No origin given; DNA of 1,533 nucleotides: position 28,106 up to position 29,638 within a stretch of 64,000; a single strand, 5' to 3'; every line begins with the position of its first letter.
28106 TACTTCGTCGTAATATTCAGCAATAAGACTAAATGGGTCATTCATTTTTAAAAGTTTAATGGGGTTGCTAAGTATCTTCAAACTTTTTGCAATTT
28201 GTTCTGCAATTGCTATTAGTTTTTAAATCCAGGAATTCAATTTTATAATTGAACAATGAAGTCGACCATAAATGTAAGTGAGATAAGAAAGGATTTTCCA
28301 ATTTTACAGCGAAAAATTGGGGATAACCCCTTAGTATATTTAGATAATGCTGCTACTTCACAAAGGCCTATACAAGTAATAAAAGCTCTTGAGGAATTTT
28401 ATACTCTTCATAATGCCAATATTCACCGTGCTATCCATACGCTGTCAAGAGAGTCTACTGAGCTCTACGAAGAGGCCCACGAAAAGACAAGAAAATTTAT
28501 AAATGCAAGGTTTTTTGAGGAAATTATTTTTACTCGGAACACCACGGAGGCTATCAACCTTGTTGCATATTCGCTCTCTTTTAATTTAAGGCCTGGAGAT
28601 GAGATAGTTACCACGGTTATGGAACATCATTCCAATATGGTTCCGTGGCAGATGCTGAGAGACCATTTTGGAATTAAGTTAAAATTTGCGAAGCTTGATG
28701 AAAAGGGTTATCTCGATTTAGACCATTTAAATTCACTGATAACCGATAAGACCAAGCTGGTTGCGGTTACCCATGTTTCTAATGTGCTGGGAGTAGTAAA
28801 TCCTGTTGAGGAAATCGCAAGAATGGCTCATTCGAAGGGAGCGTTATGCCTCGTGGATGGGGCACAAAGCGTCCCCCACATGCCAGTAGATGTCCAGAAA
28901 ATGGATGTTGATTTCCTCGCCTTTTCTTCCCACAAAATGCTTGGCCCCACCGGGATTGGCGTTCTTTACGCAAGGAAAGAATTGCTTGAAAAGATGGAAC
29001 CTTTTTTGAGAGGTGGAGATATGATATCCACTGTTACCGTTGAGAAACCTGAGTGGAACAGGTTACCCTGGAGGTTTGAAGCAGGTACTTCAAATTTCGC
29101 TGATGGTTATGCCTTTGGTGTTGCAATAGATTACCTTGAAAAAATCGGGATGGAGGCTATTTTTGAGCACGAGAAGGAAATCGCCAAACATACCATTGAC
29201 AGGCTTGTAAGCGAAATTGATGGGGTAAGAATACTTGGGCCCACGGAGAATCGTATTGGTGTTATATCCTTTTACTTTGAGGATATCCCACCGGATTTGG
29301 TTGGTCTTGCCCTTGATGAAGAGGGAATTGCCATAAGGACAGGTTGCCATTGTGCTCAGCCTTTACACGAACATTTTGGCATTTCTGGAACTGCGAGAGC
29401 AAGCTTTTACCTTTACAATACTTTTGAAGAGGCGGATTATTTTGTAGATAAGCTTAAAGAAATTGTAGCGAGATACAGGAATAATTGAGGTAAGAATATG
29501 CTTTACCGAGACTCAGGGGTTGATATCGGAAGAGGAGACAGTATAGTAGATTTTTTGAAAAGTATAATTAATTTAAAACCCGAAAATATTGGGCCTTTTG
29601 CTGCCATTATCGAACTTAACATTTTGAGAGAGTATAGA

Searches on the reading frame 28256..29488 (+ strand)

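Call 71: search_protein_families(library=ncbifam, proteins=[window:28256-29488:+], max_evalue=0.00001)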
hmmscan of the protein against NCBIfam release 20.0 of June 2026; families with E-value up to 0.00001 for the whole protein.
window:28256-29488:+ (410 aa): 34 families (the best 25 are shown)
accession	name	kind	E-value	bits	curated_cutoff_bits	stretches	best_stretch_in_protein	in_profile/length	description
TIGR01979.1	sufS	subfamily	2e-169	563.7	475.1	1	9-404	2-399/403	SufS family cysteine desulfurase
NF041166.1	f2_encap_cargo1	exception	3.3e-162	541.8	800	1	3-402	223-622/623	family 2A encapsulin nanocompartment cargo protein cysteine desulfurase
NF006791.0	PRK09295.1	equivalog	8.6e-132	440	661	1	5-403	3-401/406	cysteine desulfurase SufS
NF008126.0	PRK10874.1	equivalog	2.3e-107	359.6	607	1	4-402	3-394/401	cysteine desulfurase CsdA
TIGR03392.1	FeS_syn_CsdA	equivalog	2.4e-104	349.6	493.6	1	6-403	2-392/398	cysteine desulfurase CsdA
TIGR01977.1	am_tr_V_EF2568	hypoth_equivalog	2.1e-81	273.8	377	1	27-403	1-376/376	cysteine desulfurase family protein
TIGR01976.1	am_tr_V_VC1184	hypoth_equivalog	1.7e-75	254.8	352.35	1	6-399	2-400/401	cysteine desulfurase-like protein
NF040779.1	Sec_lyase_SclA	exception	1.2e-63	215.3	525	1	27-404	1-377/378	selenocysteine lyase SclA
TIGR03402.1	FeS_nifS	equivalog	2e-60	204.5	530.75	1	27-409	1-375/379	cysteine desulfurase NifS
NF010611.0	PRK14012.1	equivalog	6.4e-42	143.9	548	1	27-255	7-236/406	IscS subfamily cysteine desulfurase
TIGR03403.1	nifS_epsilon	equivalog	3.6e-41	141.2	587.7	1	27-409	1-378/382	NifS family cysteine desulfurase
TIGR02006.1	IscS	equivalog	4.8e-41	141.1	643.2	1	27-255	5-232/402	IscS subfamily cysteine desulfurase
TIGR03235.1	DNA_S_dndA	equivalog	5.3e-40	137.8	480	1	28-255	1-230/353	cysteine desulfurase DndA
NF002806.0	PRK02948.1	subfamily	3.5e-31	108.5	304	1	26-372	1-329/381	IscS subfamily cysteine desulfurase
TIGR04343.1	egtE_PLP_lyase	equivalog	5.8e-22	78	400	1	27-331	15-300/370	ergothioneine biosynthesis PLP-dependent enzyme EgtE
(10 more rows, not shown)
